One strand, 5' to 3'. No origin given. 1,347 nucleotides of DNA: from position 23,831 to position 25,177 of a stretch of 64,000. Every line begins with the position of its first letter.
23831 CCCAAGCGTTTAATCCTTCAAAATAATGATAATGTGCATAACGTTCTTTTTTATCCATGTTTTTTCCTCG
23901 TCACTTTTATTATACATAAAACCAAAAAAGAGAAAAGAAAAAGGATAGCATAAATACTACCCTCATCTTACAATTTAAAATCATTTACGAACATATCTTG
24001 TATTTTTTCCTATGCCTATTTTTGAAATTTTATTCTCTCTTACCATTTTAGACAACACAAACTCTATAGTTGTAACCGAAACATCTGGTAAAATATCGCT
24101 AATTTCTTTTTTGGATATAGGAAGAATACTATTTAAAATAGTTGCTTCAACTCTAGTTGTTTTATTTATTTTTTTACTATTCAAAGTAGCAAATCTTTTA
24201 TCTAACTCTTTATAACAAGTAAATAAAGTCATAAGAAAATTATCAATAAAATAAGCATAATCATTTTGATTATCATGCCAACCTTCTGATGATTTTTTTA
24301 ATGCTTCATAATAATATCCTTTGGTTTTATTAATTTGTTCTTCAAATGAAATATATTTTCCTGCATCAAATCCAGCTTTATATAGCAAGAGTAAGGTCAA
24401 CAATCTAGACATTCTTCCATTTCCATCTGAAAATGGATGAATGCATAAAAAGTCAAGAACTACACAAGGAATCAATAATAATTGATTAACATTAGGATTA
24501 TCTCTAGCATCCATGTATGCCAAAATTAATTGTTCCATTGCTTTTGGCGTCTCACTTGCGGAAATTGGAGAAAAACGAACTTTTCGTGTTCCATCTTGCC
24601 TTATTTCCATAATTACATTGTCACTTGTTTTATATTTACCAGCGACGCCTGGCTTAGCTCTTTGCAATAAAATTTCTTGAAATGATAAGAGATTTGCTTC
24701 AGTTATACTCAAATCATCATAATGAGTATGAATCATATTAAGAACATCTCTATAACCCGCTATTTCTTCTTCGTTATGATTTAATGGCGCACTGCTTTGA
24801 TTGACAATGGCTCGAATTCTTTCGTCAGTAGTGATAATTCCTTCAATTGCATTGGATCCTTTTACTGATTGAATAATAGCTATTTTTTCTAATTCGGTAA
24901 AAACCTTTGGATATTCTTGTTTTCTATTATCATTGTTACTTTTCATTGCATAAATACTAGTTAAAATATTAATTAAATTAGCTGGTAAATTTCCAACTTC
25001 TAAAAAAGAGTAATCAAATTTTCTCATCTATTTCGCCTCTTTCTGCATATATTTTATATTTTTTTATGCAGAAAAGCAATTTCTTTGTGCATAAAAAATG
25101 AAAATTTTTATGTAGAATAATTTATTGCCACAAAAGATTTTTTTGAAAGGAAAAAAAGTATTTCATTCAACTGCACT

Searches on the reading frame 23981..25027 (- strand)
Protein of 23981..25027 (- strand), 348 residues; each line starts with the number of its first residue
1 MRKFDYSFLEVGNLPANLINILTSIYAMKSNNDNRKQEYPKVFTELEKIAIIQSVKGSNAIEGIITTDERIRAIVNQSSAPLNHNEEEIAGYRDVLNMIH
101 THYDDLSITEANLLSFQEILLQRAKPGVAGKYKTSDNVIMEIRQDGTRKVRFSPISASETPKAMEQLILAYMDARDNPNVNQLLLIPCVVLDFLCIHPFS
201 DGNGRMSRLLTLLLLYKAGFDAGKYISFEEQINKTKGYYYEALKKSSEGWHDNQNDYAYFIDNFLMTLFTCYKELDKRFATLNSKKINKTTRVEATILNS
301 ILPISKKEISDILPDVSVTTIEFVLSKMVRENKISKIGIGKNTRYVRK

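Call 7: search_protein_families(library=pfam, proteins=[window:23981-25027:-], max_evalue=0.1)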
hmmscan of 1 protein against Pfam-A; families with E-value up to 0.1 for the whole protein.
window:23981-25027:- (348 aa): 1 family
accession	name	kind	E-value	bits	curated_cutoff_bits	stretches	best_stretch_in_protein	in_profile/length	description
PF02661.23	Fic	-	1.4e-13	51.9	24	1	108-215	2-93/93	Fic/DOC family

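Call 8: search_protein_families(library=ncbifam, proteins=[window:23981-25027:-], max_evalue=0.1)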
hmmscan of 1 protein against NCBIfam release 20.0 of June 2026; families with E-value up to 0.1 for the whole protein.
window:23981-25027:- (348 aa): 2 families
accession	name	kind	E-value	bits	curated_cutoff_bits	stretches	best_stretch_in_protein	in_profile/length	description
NF046030.1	ProtAdlyltaseSoFic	equivalog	3.8e-09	36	550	1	54-248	59-244/361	protein adenylyltransferase Fic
TIGR02613.1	mob_myst_B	hypoth_equivalog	1.4e-05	25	124.4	1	194-246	120-173/186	mobile mystery protein B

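Call 11: find_encoding_contigs(protein=window:23981-25027:-, flank=3000, max_places=6)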
Protein window:23981-25027:- (348 aa): 9 contigs read that carry it; 2 places shown.
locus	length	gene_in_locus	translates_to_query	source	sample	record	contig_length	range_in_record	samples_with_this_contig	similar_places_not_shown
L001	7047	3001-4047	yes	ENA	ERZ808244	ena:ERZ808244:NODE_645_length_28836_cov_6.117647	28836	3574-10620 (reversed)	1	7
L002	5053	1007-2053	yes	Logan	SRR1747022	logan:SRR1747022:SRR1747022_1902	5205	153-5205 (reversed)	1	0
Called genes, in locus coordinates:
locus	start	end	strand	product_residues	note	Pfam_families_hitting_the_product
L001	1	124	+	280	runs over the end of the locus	PF04616:Glyco_hydro_43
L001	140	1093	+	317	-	PF03629:SASA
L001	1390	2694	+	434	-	PF03952:Enolase_N, PF00113:Enolase_C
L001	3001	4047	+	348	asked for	PF02661:Fic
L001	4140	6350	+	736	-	PF00933:Glyco_hydro_3, PF01915:Glyco_hydro_3_C, PF14310:Fn3-like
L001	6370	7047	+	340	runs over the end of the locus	PF00657:Lipase_GDSL (faint), PF13472:Lipase_GDSL_2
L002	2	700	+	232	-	?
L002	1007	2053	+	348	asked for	PF02661:Fic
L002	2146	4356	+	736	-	PF00933:Glyco_hydro_3, PF01915:Glyco_hydro_3_C, PF14310:Fn3-like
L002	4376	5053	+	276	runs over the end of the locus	?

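Call 12: find_homologous_proteins(query=window:23981-25027:-)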
Query window:23981-25027:- (348 aa): 8000 proteins with E <= 0.001 among 8000 candidates; the best 120 are listed.
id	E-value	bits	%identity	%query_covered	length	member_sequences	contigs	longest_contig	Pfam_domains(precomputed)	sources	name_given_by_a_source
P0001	2.4e-225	765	100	100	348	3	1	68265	PF02661.24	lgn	-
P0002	1.4e-190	650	82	100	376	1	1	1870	PF02661.24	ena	-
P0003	5.1e-190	649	82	100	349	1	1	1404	PF02661.24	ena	-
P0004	5.8e-190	648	82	100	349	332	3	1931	PF02661.24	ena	-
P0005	1.6e-189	647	82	100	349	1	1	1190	PF02661.24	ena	-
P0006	4.1e-189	646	82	100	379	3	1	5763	PF02661.24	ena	-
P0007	5.5e-189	645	81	100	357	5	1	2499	PF02661.24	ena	-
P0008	5.0e-188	642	82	100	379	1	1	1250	PF02661.24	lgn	-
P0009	1.9e-187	640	81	100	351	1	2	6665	PF02661.24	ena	-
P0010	5.1e-187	639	81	100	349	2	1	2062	PF02661.24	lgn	-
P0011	1.4e-185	634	80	100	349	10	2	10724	PF02661.24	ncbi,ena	-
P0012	8.0e-185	631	80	100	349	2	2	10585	PF02661.24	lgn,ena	-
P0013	1.4e-184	631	83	96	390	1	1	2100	PF02661.24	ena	-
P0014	1.3e-183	628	79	100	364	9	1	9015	PF02661.24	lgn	-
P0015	3.9e-181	619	78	100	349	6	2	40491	PF02661.24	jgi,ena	-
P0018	1.2e-179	614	79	100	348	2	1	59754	PF02661.24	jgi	-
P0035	5.5e-175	599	75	100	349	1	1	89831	PF02661.24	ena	-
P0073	6.0e-164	563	70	100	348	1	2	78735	PF02661.24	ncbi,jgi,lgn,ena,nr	ncbi:MAG TPA: Fic family protein [Bacilli bacterium]|nr:Fic family protein [Bacilli bacterium]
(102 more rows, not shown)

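Call 13: find_encoding_contigs(protein=P0011, flank=3000, max_places=2)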
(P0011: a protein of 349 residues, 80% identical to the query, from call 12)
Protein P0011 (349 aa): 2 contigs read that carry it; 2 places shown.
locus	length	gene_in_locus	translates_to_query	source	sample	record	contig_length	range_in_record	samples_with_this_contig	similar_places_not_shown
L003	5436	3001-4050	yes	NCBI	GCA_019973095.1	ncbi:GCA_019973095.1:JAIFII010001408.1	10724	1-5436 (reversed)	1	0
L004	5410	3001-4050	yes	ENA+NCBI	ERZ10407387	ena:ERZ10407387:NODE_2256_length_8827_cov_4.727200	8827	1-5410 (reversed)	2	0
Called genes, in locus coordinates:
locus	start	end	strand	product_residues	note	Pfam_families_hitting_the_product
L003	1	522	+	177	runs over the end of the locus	-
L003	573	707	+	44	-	-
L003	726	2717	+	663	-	PF00239:Resolvase, PF07508:Recombinase, PF13408:Zn_ribbon_recom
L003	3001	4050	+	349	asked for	PF02661:Fic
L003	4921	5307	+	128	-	PF00383:dCMP_cyt_deam_1, PF14437:MafB19-deam, PF14439:Bd3614-deam (weak)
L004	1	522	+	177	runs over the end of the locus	-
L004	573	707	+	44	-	-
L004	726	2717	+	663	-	PF00239:Resolvase, PF07508:Recombinase, PF13408:Zn_ribbon_recom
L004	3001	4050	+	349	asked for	PF02661:Fic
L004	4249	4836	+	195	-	PF00265:TK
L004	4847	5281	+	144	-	PF00383:dCMP_cyt_deam_1, PF14437:MafB19-deam, PF14439:Bd3614-deam (weak)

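Call 14: find_encoding_contigs(protein=P0018, flank=3000, max_places=2)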
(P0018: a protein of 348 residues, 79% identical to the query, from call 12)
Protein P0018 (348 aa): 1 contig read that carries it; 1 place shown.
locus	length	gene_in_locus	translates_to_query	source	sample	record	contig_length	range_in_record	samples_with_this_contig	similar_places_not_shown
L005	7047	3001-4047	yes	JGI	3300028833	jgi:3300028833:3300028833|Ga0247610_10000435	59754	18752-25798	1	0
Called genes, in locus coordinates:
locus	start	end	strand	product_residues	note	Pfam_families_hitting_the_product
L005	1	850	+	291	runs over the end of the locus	PF00231:ATP-synt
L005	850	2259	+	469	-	PF02874:ATP-synt_ab_N, PF00006:ATP-synt_ab, PF22919:ATP-synt_VA_C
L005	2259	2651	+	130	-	PF02823:ATP-synt_DE_N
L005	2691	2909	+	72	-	PF06612:DUF1146 (weak)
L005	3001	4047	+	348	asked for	PF02661:Fic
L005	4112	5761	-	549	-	PF00149:Metallophos, PF02872:5_nucleotid_C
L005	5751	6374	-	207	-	PF01205:Impact_N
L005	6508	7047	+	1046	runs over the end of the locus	PF01743:PolyA_pol, PF17999:PulA_N1, PF00128:Alpha-amylase (weak)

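Call 15: find_encoding_contigs(protein=P0035, flank=3000, max_places=2)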
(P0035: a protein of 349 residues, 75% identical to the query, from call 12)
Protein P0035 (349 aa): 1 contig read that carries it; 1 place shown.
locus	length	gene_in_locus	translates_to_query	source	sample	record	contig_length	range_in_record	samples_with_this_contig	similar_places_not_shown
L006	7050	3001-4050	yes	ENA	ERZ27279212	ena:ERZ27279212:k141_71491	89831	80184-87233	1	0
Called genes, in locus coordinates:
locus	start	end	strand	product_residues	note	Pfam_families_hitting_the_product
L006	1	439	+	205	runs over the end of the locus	PF01370:Epimerase (weak), PF05368:NmrA, PF13460:NAD_binding_10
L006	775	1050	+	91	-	PF04221:RelB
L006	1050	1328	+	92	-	PF15738:YafQ_toxin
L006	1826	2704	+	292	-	PF02661:Fic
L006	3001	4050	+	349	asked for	PF02661:Fic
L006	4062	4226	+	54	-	-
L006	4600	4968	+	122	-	PF01022:HTH_5 (weak)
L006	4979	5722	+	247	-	PF00106:adh_short, PF08659:KR, PF13561:adh_short_C2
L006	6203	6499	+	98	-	-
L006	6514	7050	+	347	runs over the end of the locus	PF01381:HTH_3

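Call 16: find_encoding_contigs(protein=P0073, flank=3000, max_places=2)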
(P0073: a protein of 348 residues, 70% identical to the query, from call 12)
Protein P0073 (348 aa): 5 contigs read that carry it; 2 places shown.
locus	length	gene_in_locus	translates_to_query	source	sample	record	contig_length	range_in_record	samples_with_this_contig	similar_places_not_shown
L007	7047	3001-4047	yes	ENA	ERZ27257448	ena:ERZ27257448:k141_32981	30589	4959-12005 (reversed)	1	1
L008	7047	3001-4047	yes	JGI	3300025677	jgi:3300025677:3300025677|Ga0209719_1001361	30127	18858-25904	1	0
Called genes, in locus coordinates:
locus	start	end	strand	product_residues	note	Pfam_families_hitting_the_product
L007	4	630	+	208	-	-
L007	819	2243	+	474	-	PF04326:SLFN_AlbA_2, PF13749:HATPase_c_4 (weak)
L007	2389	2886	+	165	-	-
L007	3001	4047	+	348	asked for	PF02661:Fic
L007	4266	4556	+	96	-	-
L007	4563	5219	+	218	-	-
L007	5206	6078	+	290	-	PF08843:AbiEii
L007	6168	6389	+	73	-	-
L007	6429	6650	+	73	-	-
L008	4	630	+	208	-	-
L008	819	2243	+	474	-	PF04326:SLFN_AlbA_2, PF13749:HATPase_c_4 (weak)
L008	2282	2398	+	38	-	-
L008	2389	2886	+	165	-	-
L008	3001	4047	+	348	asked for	PF02661:Fic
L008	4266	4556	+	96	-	-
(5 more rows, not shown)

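Call 20: search_solved_structures(query=window:23981-25027:-, max_evalue=0.01, show_alignments=2)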
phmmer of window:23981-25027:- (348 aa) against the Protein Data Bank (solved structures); distinct sequences matched with E-value up to 0.01: 27.
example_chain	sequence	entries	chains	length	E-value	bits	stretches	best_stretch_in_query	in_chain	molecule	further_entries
8uqu_A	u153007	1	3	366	4.1e-71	243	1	38-347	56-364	Fido domain-containing protein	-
4rgl_A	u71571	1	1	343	1.1e-09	41.1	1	50-256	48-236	Filamentation induced by cAMP protein Fic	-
7xux_A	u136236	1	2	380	9e-08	34.9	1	15-285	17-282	Fido domain-containing protein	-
6i7j_A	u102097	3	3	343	1.2e-06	31.1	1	58-249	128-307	Adenosine monophosphate-protein transferase FICD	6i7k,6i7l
8cil_A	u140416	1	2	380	2.2e-06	30.3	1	145-307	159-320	Fic family protein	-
3cuc_A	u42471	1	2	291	2.5e-06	30.1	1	130-261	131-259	Protein of unknown function with a Fic domain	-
6i7h_A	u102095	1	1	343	2.6e-06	30.1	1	59-249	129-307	Adenosine monophosphate-protein transferase FICD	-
6i7g_A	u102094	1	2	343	3.1e-06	29.8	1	59-249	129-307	Adenosine monophosphate-protein transferase FICD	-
4u04_A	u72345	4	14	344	3.1e-06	29.8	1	59-249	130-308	Adenosine monophosphate-protein transferase FICD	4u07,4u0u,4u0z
6i7i_A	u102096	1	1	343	3.6e-06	29.6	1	60-249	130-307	Adenosine monophosphate-protein transferase FICD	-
9yz5_A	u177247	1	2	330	1.3e-05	27.7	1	87-249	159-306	Protein adenylyltransferase FICD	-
6zmd_B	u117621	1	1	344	1.4e-05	27.7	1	61-222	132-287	Protein adenylyltransferase FICD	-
4u0s_A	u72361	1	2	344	1.4e-05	27.6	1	87-248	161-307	Adenosine monophosphate-protein transferase FICD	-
9vjc_A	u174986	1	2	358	2.6e-05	26.8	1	53-248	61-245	Protein adenylyltransferase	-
7b7z_A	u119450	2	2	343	3e-05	26.6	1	58-249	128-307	Protein adenylyltransferase FICD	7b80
3eqx_A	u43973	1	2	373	0.0001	24.8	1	54-241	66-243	FIC DOMAIN CONTAINING TRANSCRIPTIONAL REGULATOR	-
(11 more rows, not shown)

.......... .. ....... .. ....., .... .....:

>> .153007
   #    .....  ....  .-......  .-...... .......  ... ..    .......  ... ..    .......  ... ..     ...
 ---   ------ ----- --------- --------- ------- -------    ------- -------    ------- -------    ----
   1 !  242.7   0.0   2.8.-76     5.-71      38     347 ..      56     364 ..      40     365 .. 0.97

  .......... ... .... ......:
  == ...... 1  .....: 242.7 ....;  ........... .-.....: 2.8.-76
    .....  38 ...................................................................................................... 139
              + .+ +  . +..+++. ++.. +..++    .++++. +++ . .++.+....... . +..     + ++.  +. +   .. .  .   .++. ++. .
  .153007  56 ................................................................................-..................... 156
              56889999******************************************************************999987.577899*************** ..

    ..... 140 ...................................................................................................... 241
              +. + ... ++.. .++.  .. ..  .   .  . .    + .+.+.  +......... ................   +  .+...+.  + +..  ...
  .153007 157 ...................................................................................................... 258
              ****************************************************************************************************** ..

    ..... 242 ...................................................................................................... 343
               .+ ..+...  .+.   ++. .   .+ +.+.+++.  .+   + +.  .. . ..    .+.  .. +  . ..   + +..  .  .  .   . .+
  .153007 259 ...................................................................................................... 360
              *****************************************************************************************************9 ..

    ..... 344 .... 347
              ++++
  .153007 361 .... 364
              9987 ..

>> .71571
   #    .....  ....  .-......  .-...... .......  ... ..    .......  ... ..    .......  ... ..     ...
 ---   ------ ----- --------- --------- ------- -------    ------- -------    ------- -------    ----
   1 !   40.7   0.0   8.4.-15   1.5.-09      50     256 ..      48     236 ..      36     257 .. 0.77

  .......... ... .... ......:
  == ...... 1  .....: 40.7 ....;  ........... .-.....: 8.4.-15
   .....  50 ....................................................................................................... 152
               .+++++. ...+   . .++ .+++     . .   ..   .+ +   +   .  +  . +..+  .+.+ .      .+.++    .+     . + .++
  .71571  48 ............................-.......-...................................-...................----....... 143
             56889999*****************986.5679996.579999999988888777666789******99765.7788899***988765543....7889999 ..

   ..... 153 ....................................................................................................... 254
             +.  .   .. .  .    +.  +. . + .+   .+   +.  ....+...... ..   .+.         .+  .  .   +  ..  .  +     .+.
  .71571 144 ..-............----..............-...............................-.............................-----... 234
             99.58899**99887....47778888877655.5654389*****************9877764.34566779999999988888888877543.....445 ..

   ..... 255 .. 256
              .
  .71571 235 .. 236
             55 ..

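Call 30: find_encoding_contigs(protein=P0009, flank=3000, max_places=2)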
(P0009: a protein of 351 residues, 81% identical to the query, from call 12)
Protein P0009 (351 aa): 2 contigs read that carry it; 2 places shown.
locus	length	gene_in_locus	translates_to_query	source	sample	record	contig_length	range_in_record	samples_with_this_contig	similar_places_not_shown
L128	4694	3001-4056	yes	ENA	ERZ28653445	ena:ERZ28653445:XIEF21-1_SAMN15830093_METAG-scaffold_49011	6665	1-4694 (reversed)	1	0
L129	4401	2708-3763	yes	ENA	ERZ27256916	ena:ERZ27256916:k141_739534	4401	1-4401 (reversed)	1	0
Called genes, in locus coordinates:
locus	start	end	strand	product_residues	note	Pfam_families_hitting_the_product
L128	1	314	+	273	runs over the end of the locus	-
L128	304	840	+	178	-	PF01966:HD, PF13487:HD_5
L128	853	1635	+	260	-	PF00258:Flavodoxin_1, PF12724:Flavodoxin_5, PF13484:Fer4_16 (faint), PF13534:Fer4_17 (faint), PF14697:Fer4_21 (faint), PF00037:Fer4 (weak), PF13237:Fer4_10 (weak), PF13187:Fer4_9 (weak), +3 more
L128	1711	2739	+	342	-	PF00990:GGDEF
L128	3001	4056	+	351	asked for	PF02661:Fic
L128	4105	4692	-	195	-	?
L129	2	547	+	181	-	?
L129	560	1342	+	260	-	PF00258:Flavodoxin_1, PF12724:Flavodoxin_5, PF13484:Fer4_16 (faint), PF13534:Fer4_17 (faint), PF14697:Fer4_21 (faint), PF00037:Fer4 (weak), PF13237:Fer4_10 (weak), PF13187:Fer4_9 (weak), +3 more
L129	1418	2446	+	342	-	PF00990:GGDEF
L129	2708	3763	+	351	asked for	PF02661:Fic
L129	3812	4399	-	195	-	?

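Call 31: find_encoding_contigs(protein=P0014, flank=3000, max_places=2)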
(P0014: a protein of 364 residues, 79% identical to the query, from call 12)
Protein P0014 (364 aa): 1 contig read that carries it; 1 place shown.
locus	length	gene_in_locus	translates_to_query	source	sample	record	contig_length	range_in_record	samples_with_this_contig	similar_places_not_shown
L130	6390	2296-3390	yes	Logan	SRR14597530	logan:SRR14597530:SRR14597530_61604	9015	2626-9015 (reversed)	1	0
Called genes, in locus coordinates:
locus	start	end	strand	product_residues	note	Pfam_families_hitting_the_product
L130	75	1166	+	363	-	PF14249:Tocopherol_cycl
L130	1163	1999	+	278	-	PF00849:PseudoU_synth_2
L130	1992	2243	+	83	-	PF06949:DUF1292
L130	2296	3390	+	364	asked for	PF02661:Fic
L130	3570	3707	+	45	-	-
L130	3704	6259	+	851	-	PF07745:Glyco_hydro_53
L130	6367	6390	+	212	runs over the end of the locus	-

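Call 38: find_related_loci(query=A1, collection=metagenome_contigs, flank=2000)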
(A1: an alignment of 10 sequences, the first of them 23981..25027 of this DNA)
Query A1 (348 aa) in metagenome_contigs; peptide patterns used: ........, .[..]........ (x = any residue, [..] = any of these).
600 stretches matched a pattern (row limit reached: there are more); 573 encode a relative of the query (tblastn E <= 1e-3); the best 80 are kept; 80 distinct loci.
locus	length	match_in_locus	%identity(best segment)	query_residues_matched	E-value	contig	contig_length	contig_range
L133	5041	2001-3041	65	1-347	6e-151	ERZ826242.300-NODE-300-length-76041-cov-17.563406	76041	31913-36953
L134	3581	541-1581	65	1-347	2e-152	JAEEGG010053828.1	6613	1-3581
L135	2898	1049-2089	64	1-347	3e-157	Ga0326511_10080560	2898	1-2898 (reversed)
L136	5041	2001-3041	64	1-347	3e-149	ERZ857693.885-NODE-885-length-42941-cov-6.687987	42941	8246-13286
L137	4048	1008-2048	64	1-347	2e-152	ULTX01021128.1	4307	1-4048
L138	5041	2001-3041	64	1-347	1e-148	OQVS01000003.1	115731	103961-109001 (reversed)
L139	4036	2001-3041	63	1-347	9e-151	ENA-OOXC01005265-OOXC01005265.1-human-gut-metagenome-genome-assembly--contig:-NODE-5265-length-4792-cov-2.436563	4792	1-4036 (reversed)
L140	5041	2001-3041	64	1-347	1e-148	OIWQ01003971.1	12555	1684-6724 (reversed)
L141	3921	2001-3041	64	1-347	7e-150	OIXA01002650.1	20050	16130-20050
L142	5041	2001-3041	63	1-347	3e-148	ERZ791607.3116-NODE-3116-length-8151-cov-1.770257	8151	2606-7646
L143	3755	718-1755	61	1-346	6e-150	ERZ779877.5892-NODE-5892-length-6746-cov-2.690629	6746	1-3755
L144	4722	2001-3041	63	1-347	5e-149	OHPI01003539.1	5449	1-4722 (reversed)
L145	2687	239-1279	64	1-347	8e-156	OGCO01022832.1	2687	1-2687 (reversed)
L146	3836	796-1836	64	1-347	5e-149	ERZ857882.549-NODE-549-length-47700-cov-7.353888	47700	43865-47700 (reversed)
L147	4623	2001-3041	64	1-347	5e-148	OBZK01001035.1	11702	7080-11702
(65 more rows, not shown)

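Call 49: predict_structure(alignment_id=A2)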
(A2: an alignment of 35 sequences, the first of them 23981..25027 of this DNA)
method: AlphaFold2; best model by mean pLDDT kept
length: 348 residues; sequences in the alignment: 35
mean_pLDDT: 88.1   pTM: 0.78
mean pLDDT of the five models: 88.1, 87.1, 85.4, 84.3, 81.2
residues with pLDDT >= 90: 200; 70-90: 130; 50-70: 16; < 50: 2
segments of 3 or more residues with pLDDT < 50: none
pLDDT, mean of each block of 10 residues (from residue 1): 83 74 92 91 87 86 74 71 81 94 94 96 92 91 88 94 97 93 95 95 88 96 93 89 94 92 95 89 64 82 86 80 94 90 87
secondary structure, 60 per line:
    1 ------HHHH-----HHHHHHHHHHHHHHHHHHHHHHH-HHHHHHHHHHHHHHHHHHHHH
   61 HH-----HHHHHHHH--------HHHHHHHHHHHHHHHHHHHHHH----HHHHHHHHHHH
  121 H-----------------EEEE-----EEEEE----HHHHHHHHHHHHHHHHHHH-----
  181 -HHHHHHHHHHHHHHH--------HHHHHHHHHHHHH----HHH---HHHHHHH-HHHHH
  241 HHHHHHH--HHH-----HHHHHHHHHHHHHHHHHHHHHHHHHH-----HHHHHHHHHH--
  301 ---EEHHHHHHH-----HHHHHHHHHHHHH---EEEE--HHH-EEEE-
elements in order: H7-10 H16-38 H40-62 H68-75 H84-105 H110-121 E139-142 E148-152 H157-175 H182-196 H205-217 H228-234 H236-247 H258-283 H289-298 H306-312 H318-330 E334-337 E344-347

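Call 52: fold_search(model_id=the predicted structure, library=pdb)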
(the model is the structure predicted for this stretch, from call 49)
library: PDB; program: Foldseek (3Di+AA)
matches with E <= 10: 777; with E <= 0.001: 45
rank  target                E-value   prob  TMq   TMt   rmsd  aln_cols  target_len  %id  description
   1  8uqu_C                2.9e-13  1.00  0.69  0.93   2.1       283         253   32  Crystal Structure of N-terminal Domain of Fic Family Protein from Bordetella bronchiseptica (released 2024-10-30)
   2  8uqu_B                1.9e-12  1.00  0.68  0.93   2.1       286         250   32  Crystal Structure of N-terminal Domain of Fic Family Protein from Bordetella bronchiseptica (released 2024-10-30)
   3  8uqu_A                1.5e-11  1.00  0.66  0.92   3.2       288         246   32  Crystal Structure of N-terminal Domain of Fic Family Protein from Bordetella bronchiseptica (released 2024-10-30)
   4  4rgl                  1.8e-10  1.00  0.63  0.67  10.8       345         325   20  Crystal structure of a Fic family protein (Dde_2494) from Desulfovibrio desulfuricans G20 at 2.70 A resolution (released 2014-10-29)
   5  3eqx_B                1.9e-09  1.00  0.58  0.56   8.2       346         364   17  CRYSTAL STRUCTURE OF A FIC FAMILY PROTEIN (SO_4266) FROM SHEWANELLA ONEIDENSIS AT 1.6 A RESOLUTION (released 2008-10-14)
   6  3zec_B                3.3e-09  1.00  0.61  0.58   8.8       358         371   17  Fic protein from SHEWANELLA ONEIDENSIS (E73G mutant) in complex with AMPPNP (released 2013-06-19)
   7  7cb8_A                4.1e-09  1.00  0.57  0.51   9.0       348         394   17  Structure of a FIC-domain protein from Mycobacterium marinum in complex with CDP (released 2021-08-18)
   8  8cil_A                4.7e-09  1.00  0.63  0.61   6.8       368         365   17  Crystal structure of Coxiella burnetii Fic protein 2 (released 2023-11-15)
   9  7xux_A                7.3e-09  1.00  0.54  0.52  11.7       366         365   20  Crystal structure of a FIC domain containnig protein (released 2022-12-21)
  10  8cil_B                8.4e-09  1.00  0.61  0.60   7.4       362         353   17  Crystal structure of Coxiella burnetii Fic protein 2 (released 2023-11-15)
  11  7cb8_B                8.8e-09  1.00  0.61  0.54   8.7       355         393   16  Structure of a FIC-domain protein from Mycobacterium marinum in complex with CDP (released 2021-08-18)
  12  7xux_B                1.2e-08  1.00  0.57  0.55  11.5       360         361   21  Crystal structure of a FIC domain containnig protein (released 2022-12-21)
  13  3zcn_A                1.9e-08  1.00  0.56  0.53   9.5       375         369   18  Fic protein from SHEWANELLA ONEIDENSIS in complex with ATP (released 2013-06-19)
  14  3zec_A                2.8e-08  1.00  0.59  0.56   8.3       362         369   16  Fic protein from SHEWANELLA ONEIDENSIS (E73G mutant) in complex with AMPPNP (released 2013-06-19)
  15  3eqx_A                7.0e-08  1.00  0.55  0.53   9.8       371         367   18  CRYSTAL STRUCTURE OF A FIC FAMILY PROTEIN (SO_4266) FROM SHEWANELLA ONEIDENSIS AT 1.6 A RESOLUTION (released 2008-10-14)
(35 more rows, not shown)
